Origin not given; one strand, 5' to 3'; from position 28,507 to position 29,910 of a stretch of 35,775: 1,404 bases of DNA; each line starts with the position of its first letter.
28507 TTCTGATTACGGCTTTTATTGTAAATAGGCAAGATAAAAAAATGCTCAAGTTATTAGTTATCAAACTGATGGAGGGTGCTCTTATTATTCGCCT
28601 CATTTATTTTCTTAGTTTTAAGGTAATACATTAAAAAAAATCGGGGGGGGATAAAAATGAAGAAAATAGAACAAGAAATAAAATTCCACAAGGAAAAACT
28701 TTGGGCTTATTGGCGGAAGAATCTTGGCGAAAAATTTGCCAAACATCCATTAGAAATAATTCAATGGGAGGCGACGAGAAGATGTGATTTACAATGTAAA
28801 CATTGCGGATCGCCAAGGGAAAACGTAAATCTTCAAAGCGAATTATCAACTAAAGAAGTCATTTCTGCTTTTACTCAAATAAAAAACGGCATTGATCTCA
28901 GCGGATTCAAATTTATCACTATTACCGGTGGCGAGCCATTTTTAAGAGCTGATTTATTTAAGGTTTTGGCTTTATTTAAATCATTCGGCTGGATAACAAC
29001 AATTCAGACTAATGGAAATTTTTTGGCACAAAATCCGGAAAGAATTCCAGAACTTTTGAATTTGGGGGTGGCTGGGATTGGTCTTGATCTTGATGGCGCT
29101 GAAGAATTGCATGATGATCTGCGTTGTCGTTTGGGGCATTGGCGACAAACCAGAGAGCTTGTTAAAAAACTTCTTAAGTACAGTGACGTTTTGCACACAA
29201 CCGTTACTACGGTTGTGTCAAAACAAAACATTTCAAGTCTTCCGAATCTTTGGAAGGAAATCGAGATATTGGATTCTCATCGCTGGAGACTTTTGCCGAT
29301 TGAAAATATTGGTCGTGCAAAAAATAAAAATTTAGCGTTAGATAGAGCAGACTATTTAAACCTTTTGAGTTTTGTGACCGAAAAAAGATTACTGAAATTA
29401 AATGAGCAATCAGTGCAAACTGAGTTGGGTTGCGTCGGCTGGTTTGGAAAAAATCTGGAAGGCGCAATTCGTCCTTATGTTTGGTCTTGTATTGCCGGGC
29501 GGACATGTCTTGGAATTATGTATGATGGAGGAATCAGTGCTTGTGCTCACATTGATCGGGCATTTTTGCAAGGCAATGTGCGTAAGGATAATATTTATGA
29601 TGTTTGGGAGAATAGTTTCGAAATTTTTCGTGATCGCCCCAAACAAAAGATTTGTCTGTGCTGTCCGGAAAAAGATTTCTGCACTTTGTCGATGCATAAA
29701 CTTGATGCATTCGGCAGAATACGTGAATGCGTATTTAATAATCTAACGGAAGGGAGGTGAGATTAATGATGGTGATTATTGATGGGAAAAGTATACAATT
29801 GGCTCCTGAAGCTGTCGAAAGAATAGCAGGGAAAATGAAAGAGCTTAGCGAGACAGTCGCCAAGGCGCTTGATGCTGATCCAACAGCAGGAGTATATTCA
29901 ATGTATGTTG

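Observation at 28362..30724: Radical SAM/SPASM, short Cys-free peptide and methyltransferase cluster: candidate RiPP pathway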

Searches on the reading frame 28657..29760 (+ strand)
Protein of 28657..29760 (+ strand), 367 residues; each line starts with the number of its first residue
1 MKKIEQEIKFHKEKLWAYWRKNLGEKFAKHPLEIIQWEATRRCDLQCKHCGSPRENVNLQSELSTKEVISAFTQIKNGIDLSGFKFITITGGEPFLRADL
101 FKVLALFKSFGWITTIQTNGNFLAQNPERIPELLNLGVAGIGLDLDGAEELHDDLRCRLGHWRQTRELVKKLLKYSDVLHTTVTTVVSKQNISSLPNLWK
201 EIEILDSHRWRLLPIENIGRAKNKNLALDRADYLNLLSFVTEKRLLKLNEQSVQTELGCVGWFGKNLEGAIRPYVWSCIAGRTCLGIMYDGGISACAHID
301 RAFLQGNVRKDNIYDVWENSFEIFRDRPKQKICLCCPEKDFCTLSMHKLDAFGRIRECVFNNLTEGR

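Call 3: search_protein_families(library=pfam, proteins=[window:28657-29760:+], max_evalue=0.01)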
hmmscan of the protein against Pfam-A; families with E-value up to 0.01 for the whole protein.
window:28657-29760:+ (367 aa): 3 families
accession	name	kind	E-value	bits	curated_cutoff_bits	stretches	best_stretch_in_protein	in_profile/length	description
PF04055.27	Radical_SAM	-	4.1e-18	66.6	29.5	1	39-196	3-160/166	Radical SAM superfamily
PF13186.11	SPASM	-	7.6e-07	29.8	21.5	1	278-337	1-67/67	Iron-sulfur cluster-binding domain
PF13353.11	Fer4_12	-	0.00093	19.9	22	1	42-106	14-73/137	4Fe-4S single cluster domain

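Call 4: search_protein_families(library=ncbifam, proteins=[window:28657-29760:+], max_evalue=0.01)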
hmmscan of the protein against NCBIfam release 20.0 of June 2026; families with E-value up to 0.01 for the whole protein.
window:28657-29760:+ (367 aa): 67 families (the best 25 are shown)
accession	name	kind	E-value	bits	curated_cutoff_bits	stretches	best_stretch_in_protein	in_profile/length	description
TIGR04133.1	rSAM_w_lipo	hypoth_equivalog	1.4e-60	205.1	425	1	21-360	12-346/350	TIGR04133 family radical SAM/SPASM protein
TIGR04053.2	TIGR04053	equivalog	3e-30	105.7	395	1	27-242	3-212/366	TIGR04053 family radical SAM/SPASM domain-containing protein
TIGR04055.1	rSAM_NirJ2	equivalog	6.1e-29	101.6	500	1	34-343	1-301/326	putative heme d1 biosynthesis radical SAM protein NirJ2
TIGR04103.1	rSAM_nif11_3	equivalog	7e-28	97.4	725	1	36-322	8-292/412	nif11-class peptide radical SAM maturase 3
TIGR03913.1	rad_SAM_trio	equivalog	1.2e-27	96.4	591.75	1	35-327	21-311/477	GDL motif peptide-associated radical SAM/SPASM maturase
TIGR04545.1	rSAM_ahbD_hemeb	equivalog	1e-24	87.7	500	1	34-244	1-205/339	heme b synthase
TIGR04051.1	rSAM_NirJ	equivalog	5.5e-24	84.8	515.45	1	34-224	3-185/354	heme d1 biosynthesis radical SAM protein NirJ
NF050035.1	rSAM_WgK_link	exception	9.4e-23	80.8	650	1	34-243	10-212/367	radical SAM/SPASM peptide maturase WgkB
TIGR04340.1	rSAM_ACGX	hypoth_equivalog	4.2e-22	78.8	400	2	35-198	5-165/341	radical SAM/SPASM domain protein, ACGX system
NF045574.1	sacti_mat_StsB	exception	2.6e-21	76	625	1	25-240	88-294/466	StsB family radical SAM/SPASM domain sactipeptide maturase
TIGR04054.1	rSAM_NirJ1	equivalog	4.8e-21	74.8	650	1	34-209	37-204/387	putative heme d1 biosynthesis radical SAM protein NirJ1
TIGR04546.1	rSAM_ahbC_deAc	equivalog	8.8e-21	74.1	650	1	28-241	34-240/390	12,18-didecarboxysiroheme deacetylase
TIGR04347.1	pseudo_SAM_Halo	equivalog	1.2e-18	67.6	525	1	34-221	39-218/390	TIGR04347 family pseudo-SAM/SPASM protein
TIGR03962.1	mycofact_rSAM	equivalog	2.9e-17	62.9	265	1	35-342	14-309/339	mycofactocin radical SAM maturase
NF038283.1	viperin_w_prok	equivalog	4.7e-17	62.1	180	1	34-235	3-208/281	viperin family antiviral radical SAM protein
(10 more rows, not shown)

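Call 6: find_homologous_proteins(query=window:28657-29760:+)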
Query window:28657-29760:+ (367 aa): 126 proteins with E <= 0.001 among 2709 candidates; the best 120 are listed.
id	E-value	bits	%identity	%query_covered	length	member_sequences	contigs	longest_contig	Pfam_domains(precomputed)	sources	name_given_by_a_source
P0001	1.6e-253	858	100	100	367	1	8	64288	PF13186.12,PF04055.28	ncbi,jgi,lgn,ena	-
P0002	5.7e-189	646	78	97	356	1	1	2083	PF13186.12,PF04055.28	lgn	-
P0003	1.9e-159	549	65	97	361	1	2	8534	PF13186.12,PF04055.28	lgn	-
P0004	1.1e-153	530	63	96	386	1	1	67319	PF13186.12,PF04055.28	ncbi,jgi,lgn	ncbi:MAG: radical SAM protein [Parcubacteria group bacterium]|jgi:radical SAM protein with 4Fe4S-bin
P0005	3.4e-153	528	64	96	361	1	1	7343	PF13186.12,PF04055.28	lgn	-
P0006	1.0e-143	497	57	96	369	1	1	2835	PF13186.12,PF04055.28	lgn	-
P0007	5.8e-139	481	59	94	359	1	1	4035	PF13186.12,PF04055.28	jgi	-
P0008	8.7e-139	481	57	96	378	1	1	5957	PF13186.12,PF04055.28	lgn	-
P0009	7.2e-138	478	56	96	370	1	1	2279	PF13186.12,PF04055.28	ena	-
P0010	1.7e-136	473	55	96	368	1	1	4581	PF13186.12,PF04055.28,PF13353.12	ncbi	-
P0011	1.9e-135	470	57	96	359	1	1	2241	PF13186.12,PF04055.28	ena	-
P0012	4.5e-130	452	53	96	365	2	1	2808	PF13186.12,PF04055.28,PF13353.12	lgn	-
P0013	4.7e-130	452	55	93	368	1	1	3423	PF13186.12,PF04055.28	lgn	-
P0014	3.6e-126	439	54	95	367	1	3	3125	PF13186.12,PF04055.28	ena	-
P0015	4.1e-126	439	55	95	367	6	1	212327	PF13186.12,PF04055.28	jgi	jgi:radical SAM protein with 4Fe4S-binding SPASM domain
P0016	2.6e-123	430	54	95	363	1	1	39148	PF13186.12,PF04055.28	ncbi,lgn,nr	ncbi:MAG: radical SAM protein [Candidatus Moranbacteria bacterium]|nr:radical SAM protein [Candidatu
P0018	4.1e-103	363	55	77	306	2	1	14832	PF04055.28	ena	-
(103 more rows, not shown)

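Call 7: find_encoding_contigs(protein=P0004, flank=4000, max_places=2)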
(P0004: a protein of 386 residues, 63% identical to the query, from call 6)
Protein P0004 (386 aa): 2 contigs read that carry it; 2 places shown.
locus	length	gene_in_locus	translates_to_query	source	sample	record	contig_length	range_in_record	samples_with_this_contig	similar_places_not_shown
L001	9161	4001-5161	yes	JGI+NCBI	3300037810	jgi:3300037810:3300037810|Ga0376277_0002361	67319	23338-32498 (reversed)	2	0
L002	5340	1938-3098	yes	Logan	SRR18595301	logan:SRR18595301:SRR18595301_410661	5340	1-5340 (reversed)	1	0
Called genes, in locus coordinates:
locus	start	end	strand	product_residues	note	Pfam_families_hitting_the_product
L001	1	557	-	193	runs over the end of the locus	PF02545:Maf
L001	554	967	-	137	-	PF00293:NUDIX, PF14815:NUDIX_4 (weak)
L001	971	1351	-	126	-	PF00293:NUDIX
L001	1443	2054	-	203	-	-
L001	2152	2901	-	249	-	PF01978:TrmB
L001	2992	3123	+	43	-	-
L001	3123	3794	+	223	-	PF01209:Ubie_methyltran, PF13489:Methyltransf_23, PF13847:Methyltransf_31, PF08241:Methyltransf_11, PF08242:Methyltransf_12, PF13649:Methyltransf_25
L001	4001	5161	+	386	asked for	PF04055:Radical_SAM, PF13186:SPASM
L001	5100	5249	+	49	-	-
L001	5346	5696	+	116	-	PF01687:Flavokinase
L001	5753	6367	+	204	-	PF00677:Lum_binding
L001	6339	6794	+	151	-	PF00885:DMRL_synthase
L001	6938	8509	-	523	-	PF01743:PolyA_pol, PF12627:PolyA_pol_RNAbd, PF01966:HD, PF13735:tRNA_NucTran2_2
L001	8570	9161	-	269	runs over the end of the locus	PF01978:TrmB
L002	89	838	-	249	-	PF01978:TrmB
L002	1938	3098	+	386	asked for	PF04055:Radical_SAM, PF13186:SPASM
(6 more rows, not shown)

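Call 8: find_encoding_contigs(protein=P0016, flank=4000, max_places=2)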
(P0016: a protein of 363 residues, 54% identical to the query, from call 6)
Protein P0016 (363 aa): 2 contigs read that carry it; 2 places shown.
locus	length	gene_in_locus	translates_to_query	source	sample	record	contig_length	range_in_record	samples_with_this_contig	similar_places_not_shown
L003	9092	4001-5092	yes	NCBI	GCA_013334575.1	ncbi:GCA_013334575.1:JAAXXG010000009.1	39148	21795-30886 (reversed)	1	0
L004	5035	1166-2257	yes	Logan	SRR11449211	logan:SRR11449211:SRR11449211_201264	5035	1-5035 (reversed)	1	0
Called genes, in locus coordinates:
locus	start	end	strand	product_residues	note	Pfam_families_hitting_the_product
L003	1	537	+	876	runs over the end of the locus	PF02739:5_3_exonuc_N, PF01367:5_3_exonuc, PF22619:DNA_polI_exo1, PF00476:DNA_pol_A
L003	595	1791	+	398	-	PF11258:DUF3048, PF17479:DUF3048_C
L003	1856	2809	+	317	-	PF21694:DNA_pol3_delta_C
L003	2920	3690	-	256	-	PF01978:TrmB, PF01047:MarR (weak), PF09339:HTH_IclR (faint)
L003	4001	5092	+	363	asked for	PF04055:Radical_SAM, PF13186:SPASM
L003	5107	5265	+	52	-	-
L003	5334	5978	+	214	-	PF01209:Ubie_methyltran, PF13489:Methyltransf_23 (weak), PF07021:MetW (weak), PF13847:Methyltransf_31, PF08241:Methyltransf_11, PF08242:Methyltransf_12, PF13649:Methyltransf_25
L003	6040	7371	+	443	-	PF02310:B12-binding (weak), PF04055:Radical_SAM (faint)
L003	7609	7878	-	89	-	-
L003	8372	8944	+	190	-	PF01330:RuvA_N, PF00633:HHH (faint), PF14520:HHH_5, PF07499:RuvA_C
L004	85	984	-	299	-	PF12802:MarR_2 (faint), PF09339:HTH_IclR (faint), PF01978:TrmB, PF01047:MarR (weak)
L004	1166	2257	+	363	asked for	PF04055:Radical_SAM, PF13186:SPASM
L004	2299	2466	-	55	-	-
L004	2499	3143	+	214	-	PF01209:Ubie_methyltran, PF13489:Methyltransf_23 (weak), PF07021:MetW (weak), PF13847:Methyltransf_31, PF08241:Methyltransf_11, PF08242:Methyltransf_12, PF13649:Methyltransf_25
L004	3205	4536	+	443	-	PF02310:B12-binding (weak), PF04055:Radical_SAM (faint)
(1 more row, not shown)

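Call 9: find_encoding_contigs(protein=P0015, flank=4000, max_places=2)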
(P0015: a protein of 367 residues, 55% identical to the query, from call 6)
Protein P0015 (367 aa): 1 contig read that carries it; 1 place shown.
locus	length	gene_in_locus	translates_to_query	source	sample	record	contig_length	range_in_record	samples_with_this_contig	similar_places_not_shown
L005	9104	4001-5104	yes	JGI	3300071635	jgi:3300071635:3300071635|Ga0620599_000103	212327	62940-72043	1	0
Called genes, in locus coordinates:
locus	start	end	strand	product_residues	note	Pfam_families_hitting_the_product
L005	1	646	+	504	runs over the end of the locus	PF02310:B12-binding (weak), PF04055:Radical_SAM, PF13282:DUF4070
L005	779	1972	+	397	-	PF11258:DUF3048, PF17479:DUF3048_C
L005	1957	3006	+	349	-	PF21694:DNA_pol3_delta_C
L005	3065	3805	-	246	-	PF01978:TrmB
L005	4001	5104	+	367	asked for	PF04055:Radical_SAM, PF13186:SPASM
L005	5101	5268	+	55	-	-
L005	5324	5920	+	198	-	PF13489:Methyltransf_23 (weak), PF01209:Ubie_methyltran, PF07021:MetW (weak), PF13847:Methyltransf_31, PF08241:Methyltransf_11, PF08242:Methyltransf_12, PF13649:Methyltransf_25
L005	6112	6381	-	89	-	PF01649:Ribosomal_S20p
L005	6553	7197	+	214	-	PF01330:RuvA_N, PF00633:HHH (faint), PF14520:HHH_5, PF07499:RuvA_C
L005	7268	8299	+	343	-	PF02388:FemAB, PF13480:Acetyltransf_6, PF02388:FemAB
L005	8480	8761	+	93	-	PF01541:GIY-YIG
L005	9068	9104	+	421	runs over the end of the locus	PF00448:SRP54 (weak), PF08245:Mur_ligase_M, PF02875:Mur_ligase_C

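Call 16: find_related_loci(query=A1, collection=genome_contigs, flank=4000)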
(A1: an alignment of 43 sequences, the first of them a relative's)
Query A1 (367 aa) in genome_contigs; peptide patterns used: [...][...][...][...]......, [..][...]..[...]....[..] (x = any residue, [..] = any of these).
599 stretches matched a pattern (row limit reached: there are more); 564 encode a relative of the query (tblastn E <= 1e-3); the best 80 are kept; 80 distinct loci.
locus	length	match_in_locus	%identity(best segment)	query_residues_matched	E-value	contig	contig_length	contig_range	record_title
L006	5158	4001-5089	40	1-367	6e-87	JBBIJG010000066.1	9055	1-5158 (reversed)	MAG: Caldilineae bacterium isolate BR1F70218_bin_157 NODE_1957_length_9055_cov_3.598667, whole genome shotgun sequence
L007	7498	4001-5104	40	9-367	4e-84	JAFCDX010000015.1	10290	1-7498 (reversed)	Candidatus Woesearchaeota archaeon isolate Meg22_1012_Bin_171 Meg22_1012_Bin_171_scaffold_21737, whole genome shotgun se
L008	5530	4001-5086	40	13-365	3e-81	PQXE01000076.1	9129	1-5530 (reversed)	MAG: Deltaproteobacteria bacterium isolate E20SeepSRB2 NODE_76_length_9129_cov_26.6649, whole genome shotgun sequence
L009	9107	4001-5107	37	8-367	4e-80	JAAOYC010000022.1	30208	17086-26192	Candidatus Woesearchaeota archaeon isolate DPANNHV_H2.bin.19 k83_774439, whole genome shotgun sequence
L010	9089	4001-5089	39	13-367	6e-79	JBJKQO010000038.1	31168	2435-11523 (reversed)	MAG: Candidatus Woesearchaeota archaeon isolate Bin_36 S1Ck127_134141_flag_1_multi_9.0000_len_31168, whole genome shotgu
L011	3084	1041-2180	39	2-363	2e-78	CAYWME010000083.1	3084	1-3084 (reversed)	MAG TPA_asm: uncultured archaeon isolate binchicken_co6_449 genome assembly, contig: NODE_45330_length_3084_cov_4.001981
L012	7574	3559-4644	38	13-365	2e-77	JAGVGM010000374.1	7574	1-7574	MAG: Thermodesulfovibrionia bacterium isolate DeMMO2_3 c_000000062560, whole genome shotgun sequence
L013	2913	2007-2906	41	9-303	7e-74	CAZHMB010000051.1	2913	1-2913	MAG TPA_asm: Candidatus Woesearchaeota archaeon isolate SRP104257_co1_162 genome assembly, contig: NODE_42812_length_291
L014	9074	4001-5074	37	15-363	6e-73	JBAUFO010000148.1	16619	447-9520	MAG: Candidatus Zixiibacteriota bacterium isolate MFD13088_ilm_asm_bin32 k127_334007, whole genome shotgun sequence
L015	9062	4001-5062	38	19-363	1e-75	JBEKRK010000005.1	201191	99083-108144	MAG: Sedimentisphaerales bacterium isolate SPRUCE 509 SPRUCE_509_5, whole genome shotgun sequence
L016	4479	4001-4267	47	14-102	3e-24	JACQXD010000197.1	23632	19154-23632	MAG: Nitrospirae bacterium isolate NC_groundwater_1506_Pr4_B-0.1um_42_4 SR1-18-B1_scaffold_304423, whole genome shotgun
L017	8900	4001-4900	29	25-342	5e-23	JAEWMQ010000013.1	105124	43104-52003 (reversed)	MAG: Bacillota bacterium isolate OH_PDB_141 k127_1394146, whole genome shotgun sequence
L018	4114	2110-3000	27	34-336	9e-22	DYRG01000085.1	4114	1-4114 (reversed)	MAG TPA_asm: Thiomargarita sp. isolate SulCav_GS10_10_37_43 SulCav_GS10_10_44689_length_4114_cov_22_422271, whole genome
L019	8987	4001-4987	26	26-352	1e-20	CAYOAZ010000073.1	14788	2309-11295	MAG TPA_asm: uncultured Anaerolineae bacterium isolate binchicken_co219_180 genome assembly, contig: k141_141922, whole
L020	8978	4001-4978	28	34-357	1e-20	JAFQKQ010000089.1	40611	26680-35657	MAG: Clostridia bacterium isolate RGIG1906 Goat_Cecum.Co__c2502790, whole genome shotgun sequence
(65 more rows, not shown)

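Call 20: search_protein_families(library=pfam, proteins=[L008:2673-3791:+, L012:2201-3340:+, L014:5167-6321:+, L015:5139-6350:+, L012:4663-7290:+, L007:2726-3688:-, L007:5116-5796:+, L006:2337-4004:+, L010:5152-5709:-, L010:2773-3741:-], max_evalue=0.001)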
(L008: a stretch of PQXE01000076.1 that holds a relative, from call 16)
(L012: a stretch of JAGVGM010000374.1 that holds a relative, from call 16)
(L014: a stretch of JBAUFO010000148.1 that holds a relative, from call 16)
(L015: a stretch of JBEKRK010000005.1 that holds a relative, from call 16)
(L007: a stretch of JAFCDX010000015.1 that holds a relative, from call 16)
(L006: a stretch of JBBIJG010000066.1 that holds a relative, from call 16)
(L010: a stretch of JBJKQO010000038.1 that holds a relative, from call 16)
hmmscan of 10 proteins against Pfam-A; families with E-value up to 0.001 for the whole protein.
L008:2673-3791:+ (372 aa): 3 families
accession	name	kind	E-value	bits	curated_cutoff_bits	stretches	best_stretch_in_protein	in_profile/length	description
PF13458.12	Peripla_BP_6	-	4.6e-63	214.4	31.7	1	30-353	2-330/343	Periplasmic binding protein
PF01094.35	ANF_receptor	-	5e-38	131.5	25.4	1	53-358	6-346/353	Receptor family ligand binding region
PF13433.12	Peripla_BP_5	-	7.8e-21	75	27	1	30-349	1-324/363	Periplasmic binding protein domain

L012:2201-3340:+ (379 aa): 3 families
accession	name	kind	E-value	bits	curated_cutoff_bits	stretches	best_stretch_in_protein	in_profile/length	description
PF13458.12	Peripla_BP_6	-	3.1e-65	221.5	31.7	1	36-358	1-326/343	Periplasmic binding protein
PF01094.35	ANF_receptor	-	3e-41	142.1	25.4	1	58-362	4-342/353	Receptor family ligand binding region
PF13433.12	Peripla_BP_5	-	1.3e-27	97.3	27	1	37-361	1-327/363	Periplasmic binding protein domain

L014:5167-6321:+ (384 aa): 0 families

L015:5139-6350:+ (403 aa): 0 families

L012:4663-7290:+ (875 aa): 6 families
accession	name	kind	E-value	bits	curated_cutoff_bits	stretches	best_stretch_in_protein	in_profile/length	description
PF13649.12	Methyltransf_25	-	7.6e-11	43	27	1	535-635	1-97/97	Methyltransferase domain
PF13847.12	Methyltransf_31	-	1.4e-09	38.2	27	1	532-643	4-113/145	Methyltransferase domain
PF08241.18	Methyltransf_11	-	8.2e-09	36.4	21.2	1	537-639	2-95/95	Methyltransferase domain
PF08242.18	Methyltransf_12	-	2.1e-07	32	30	1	536-637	1-98/98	Methyltransferase domain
PF13489.12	Methyltransf_23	-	2.3e-06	27.8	27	1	517-659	7-124/164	Methyltransferase domain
PF01209.24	Ubie_methyltran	-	6.9e-06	26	20.1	1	523-644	39-157/233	ubiE/COQ5 methyltransferase family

L007:2726-3688:- (320 aa): 6 families
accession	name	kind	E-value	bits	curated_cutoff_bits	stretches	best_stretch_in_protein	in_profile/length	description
PF13412.12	HTH_24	-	1.1e-27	95.8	21.9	2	5-51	1-47/48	Winged helix-turn-helix DNA-binding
PF13404.12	HTH_AsnC-type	-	1.6e-25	89.1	27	2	5-45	1-41/42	AsnC-type helix-turn-helix domain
PF01047.28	MarR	-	1.6e-08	34.7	24.6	0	11-51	7-47/59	MarR family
PF12802.13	MarR_2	-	2.6e-06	27.9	27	0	176-220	7-52/61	MarR family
PF01022.26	HTH_5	-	4.1e-06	27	22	0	11-40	6-34/47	Bacterial regulatory protein, arsR family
PF04492.19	Phage_rep_O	-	2.9e-05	25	28.7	0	185-232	46-88/95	Bacteriophage replication protein O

L007:5116-5796:+ (226 aa): 11 families
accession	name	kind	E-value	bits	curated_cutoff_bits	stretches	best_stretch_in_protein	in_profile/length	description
PF08241.18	Methyltransf_11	-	1.9e-20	73.7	21.2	1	50-153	1-95/95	Methyltransferase domain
PF13649.12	Methyltransf_25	-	4.7e-20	72.5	27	1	49-149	1-97/97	Methyltransferase domain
PF13847.12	Methyltransf_31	-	1.1e-18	67.7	27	1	48-162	6-119/145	Methyltransferase domain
PF08242.18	Methyltransf_12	-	4.8e-14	53.3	30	1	50-151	1-98/98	Methyltransferase domain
PF01209.24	Ubie_methyltran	-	2.3e-13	50.5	20.1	1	46-209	47-214/233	ubiE/COQ5 methyltransferase family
PF13489.12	Methyltransf_23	-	2.8e-12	47.1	27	1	46-209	23-160/164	Methyltransferase domain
PF10017.15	Methyltransf_33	-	4e-07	29.8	23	1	33-155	49-177/304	Histidine-specific methyltransferase, SAM-dependent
PF05219.18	DREV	-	8.9e-05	22.2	26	1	28-223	77-246/265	DREV methyltransferase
PF05175.20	MTS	-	0.00037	20.6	23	1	45-154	31-139/170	Methyltransferase small domain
PF01135.25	PCMT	-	0.0005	20.3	20.3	0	48-90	76-121/210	Protein-L-isoaspartate(D-aspartate) O-methyltransferase (PCMT)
PF02390.23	Methyltransf_4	-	0.00053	19.9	24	0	49-121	5-77/173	Putative methyltransferase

L006:2337-4004:+ (555 aa): 2 families
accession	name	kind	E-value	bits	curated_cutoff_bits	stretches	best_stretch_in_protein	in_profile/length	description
PF03054.22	tRNA_Me_trans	-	4.1e-06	27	20.6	1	162-268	3-113/202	tRNA methyl transferase HUP domain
PF02597.26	ThiS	-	0.00092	20.2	22.5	0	42-85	14-65/76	ThiS family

L010:5152-5709:- (185 aa): 3 families
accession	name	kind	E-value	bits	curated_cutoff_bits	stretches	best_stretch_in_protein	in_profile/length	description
PF13023.12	HD_3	-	4.5e-33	114.9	22.5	1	12-152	3-146/165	HD domain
PF12917.13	YfbR-like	-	2.9e-16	60.1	25.9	1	9-138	8-142/182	5'-deoxynucleotidase YfbR-like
PF01966.28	HD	-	3.3e-08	34.2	22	1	30-133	2-115/116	HD domain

L010:2773-3741:- (322 aa): 8 families
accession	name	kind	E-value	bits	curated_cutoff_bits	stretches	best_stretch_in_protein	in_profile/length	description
PF13412.12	HTH_24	-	1.4e-21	76.3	21.9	2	174-220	1-47/48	Winged helix-turn-helix DNA-binding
PF13404.12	HTH_AsnC-type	-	6e-17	61.6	27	2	6-46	1-41/42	AsnC-type helix-turn-helix domain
PF12802.13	MarR_2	-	1.1e-08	35.5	27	1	177-221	6-51/61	MarR family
PF01022.26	HTH_5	-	2.4e-07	30.9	22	0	179-221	5-46/47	Bacterial regulatory protein, arsR family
PF12840.13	HTH_20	-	3.3e-07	30.6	27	0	181-220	9-48/51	Helix-turn-helix domain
PF01047.28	MarR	-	1.6e-05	25.2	24.6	0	177-223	4-50/59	MarR family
PF09202.17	Rio2_N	-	0.00014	22.6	27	0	173-224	3-58/82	Rio2, N-terminal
PF08279.18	HTH_11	-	0.00038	20.7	25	0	180-217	4-42/55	HTH domain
